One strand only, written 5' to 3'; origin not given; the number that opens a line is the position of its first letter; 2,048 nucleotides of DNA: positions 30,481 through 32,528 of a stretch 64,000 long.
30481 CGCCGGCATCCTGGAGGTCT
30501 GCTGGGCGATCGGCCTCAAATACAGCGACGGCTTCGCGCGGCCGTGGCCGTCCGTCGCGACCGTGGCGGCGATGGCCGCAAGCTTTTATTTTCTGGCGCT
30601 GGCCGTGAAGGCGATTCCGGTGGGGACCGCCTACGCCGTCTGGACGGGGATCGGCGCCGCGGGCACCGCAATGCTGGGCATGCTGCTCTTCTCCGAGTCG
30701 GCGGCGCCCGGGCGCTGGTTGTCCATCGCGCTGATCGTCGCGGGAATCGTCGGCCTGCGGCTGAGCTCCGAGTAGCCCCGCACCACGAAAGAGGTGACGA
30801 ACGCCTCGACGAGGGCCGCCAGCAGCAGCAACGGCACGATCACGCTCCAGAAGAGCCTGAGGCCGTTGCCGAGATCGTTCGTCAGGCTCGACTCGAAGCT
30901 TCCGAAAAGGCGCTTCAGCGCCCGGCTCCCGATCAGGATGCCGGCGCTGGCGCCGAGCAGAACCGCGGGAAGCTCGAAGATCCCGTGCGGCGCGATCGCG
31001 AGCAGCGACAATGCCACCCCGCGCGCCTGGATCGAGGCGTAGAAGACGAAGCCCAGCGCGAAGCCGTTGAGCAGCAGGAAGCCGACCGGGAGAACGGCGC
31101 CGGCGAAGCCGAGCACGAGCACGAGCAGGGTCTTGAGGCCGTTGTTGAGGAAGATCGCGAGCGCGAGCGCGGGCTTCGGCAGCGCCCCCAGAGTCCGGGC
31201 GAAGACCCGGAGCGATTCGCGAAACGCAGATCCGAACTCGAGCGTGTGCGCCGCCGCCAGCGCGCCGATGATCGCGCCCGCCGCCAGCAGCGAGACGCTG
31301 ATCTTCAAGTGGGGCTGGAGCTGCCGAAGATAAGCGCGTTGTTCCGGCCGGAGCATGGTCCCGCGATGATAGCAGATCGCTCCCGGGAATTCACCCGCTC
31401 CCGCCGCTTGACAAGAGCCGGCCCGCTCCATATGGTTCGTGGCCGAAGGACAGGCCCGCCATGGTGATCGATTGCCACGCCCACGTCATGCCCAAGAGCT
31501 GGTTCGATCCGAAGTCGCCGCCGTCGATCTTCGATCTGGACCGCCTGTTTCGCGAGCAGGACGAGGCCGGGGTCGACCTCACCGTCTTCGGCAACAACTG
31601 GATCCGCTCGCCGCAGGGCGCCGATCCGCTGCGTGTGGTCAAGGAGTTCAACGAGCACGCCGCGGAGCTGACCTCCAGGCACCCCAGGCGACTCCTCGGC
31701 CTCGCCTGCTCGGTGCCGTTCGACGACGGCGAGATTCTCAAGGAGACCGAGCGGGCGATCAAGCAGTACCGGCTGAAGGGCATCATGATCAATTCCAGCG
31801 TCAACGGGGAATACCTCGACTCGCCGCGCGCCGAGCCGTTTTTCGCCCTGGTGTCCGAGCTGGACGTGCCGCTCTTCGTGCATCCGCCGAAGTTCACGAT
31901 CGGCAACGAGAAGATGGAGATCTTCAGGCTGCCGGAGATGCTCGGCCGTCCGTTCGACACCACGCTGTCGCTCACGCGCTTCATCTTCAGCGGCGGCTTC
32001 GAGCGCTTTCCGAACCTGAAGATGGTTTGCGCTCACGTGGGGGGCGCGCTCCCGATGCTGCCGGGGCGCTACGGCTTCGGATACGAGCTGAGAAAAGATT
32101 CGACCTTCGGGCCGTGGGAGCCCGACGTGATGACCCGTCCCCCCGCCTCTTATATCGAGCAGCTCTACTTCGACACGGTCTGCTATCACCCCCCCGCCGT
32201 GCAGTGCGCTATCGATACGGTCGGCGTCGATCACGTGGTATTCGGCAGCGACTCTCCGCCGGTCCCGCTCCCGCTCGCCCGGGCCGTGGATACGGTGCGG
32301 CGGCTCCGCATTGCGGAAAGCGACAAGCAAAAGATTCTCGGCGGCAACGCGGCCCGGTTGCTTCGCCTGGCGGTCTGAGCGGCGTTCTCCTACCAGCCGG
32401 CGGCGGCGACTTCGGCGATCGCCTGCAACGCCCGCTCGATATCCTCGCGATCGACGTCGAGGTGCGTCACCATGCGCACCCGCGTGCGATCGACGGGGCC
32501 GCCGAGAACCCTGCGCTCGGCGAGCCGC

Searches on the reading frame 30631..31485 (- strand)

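Call 69: search_protein_families(library=pfam, proteins=[window:30631-31485:-], max_evalue=0.001)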
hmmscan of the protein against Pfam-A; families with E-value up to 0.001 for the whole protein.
window:30631-31485:- (284 aa): 1 family
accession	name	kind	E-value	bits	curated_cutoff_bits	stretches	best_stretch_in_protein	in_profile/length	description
PF01944.22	SpoIIM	-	2.4e-24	86.6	26.9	1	64-231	2-162/163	Stage II sporulation protein M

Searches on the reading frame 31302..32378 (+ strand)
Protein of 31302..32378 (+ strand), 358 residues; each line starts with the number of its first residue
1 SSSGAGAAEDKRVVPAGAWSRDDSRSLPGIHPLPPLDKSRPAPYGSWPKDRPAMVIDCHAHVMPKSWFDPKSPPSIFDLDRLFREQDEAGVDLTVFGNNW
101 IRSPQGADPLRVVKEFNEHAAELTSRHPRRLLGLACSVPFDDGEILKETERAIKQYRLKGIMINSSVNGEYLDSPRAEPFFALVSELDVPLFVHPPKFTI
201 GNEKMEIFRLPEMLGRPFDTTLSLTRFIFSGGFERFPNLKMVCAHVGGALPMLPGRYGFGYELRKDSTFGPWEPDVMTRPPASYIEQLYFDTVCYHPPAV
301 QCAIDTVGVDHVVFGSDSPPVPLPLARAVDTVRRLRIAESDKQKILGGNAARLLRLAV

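Call 69: search_protein_families(library=pfam, proteins=[window:31302-32378:+], max_evalue=0.001)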
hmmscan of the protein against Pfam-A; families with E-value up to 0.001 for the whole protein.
window:31302-32378:+ (358 aa): 1 family
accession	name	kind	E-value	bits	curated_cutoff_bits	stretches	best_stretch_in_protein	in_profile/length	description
PF04909.20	Amidohydro_2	-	8e-40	137.8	26.4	1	56-356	1-289/289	Amidohydrolase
